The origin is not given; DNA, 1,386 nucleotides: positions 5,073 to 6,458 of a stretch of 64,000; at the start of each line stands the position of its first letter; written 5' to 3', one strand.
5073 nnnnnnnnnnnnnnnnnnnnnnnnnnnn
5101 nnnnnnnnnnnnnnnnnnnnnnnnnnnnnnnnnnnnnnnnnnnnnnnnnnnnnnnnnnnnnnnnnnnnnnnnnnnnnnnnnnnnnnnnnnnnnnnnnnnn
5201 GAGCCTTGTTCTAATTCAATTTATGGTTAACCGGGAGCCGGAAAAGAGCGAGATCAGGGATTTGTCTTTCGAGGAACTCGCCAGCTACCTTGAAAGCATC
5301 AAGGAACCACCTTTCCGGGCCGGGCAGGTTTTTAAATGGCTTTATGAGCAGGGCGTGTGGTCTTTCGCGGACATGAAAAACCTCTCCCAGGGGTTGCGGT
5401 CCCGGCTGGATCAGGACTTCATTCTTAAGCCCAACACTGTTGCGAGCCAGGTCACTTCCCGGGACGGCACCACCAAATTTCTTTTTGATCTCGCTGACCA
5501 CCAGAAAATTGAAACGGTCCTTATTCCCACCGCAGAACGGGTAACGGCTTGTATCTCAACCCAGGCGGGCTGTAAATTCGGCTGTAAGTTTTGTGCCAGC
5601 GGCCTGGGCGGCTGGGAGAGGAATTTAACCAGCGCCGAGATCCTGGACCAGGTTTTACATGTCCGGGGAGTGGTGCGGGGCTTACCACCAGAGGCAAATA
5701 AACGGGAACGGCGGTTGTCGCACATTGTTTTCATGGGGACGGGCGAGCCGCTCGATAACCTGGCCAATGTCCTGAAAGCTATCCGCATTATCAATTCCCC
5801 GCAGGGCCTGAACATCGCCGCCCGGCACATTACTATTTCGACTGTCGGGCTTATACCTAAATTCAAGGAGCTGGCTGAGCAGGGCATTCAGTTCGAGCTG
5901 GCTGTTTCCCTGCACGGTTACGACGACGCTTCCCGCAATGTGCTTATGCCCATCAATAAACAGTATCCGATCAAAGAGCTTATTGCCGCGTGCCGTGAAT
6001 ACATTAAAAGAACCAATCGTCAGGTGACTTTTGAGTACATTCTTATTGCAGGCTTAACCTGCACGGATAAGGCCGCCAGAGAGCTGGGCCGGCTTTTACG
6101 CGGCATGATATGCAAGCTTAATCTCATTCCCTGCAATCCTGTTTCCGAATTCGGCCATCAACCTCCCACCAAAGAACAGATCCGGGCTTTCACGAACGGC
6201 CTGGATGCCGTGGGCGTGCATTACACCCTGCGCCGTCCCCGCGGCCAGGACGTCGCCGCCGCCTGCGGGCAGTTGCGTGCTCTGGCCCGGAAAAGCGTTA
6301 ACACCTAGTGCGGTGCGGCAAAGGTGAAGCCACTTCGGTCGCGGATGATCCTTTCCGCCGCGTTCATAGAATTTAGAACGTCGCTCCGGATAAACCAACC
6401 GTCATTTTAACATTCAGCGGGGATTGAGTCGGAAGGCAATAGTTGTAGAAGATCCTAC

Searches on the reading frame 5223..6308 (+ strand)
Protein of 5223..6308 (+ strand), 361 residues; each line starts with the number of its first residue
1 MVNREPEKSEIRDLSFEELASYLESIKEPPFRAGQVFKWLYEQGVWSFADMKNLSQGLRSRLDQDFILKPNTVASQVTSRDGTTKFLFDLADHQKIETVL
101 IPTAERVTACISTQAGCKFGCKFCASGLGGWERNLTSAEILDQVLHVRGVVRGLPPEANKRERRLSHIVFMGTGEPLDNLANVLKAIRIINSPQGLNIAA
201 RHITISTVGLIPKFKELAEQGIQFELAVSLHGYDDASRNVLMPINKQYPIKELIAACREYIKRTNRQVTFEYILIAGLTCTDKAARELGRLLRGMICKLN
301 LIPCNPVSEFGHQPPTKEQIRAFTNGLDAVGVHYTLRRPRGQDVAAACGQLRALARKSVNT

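Call 19: search_protein_families(library=pfam, proteins=[window:5223-6308:+], max_evalue=0.001)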
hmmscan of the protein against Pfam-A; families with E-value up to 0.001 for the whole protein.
window:5223-6308:+ (361 aa): 2 families
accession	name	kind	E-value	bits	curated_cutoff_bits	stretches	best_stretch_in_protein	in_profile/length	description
PF21016.3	RlmN_N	-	6e-17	61.6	24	1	11-65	3-57/60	Ribosomal RNA large subunit methyltransferase N-terminal domain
PF04055.27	Radical_SAM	-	6.5e-16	59.4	29.5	1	111-279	1-155/166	Radical SAM superfamily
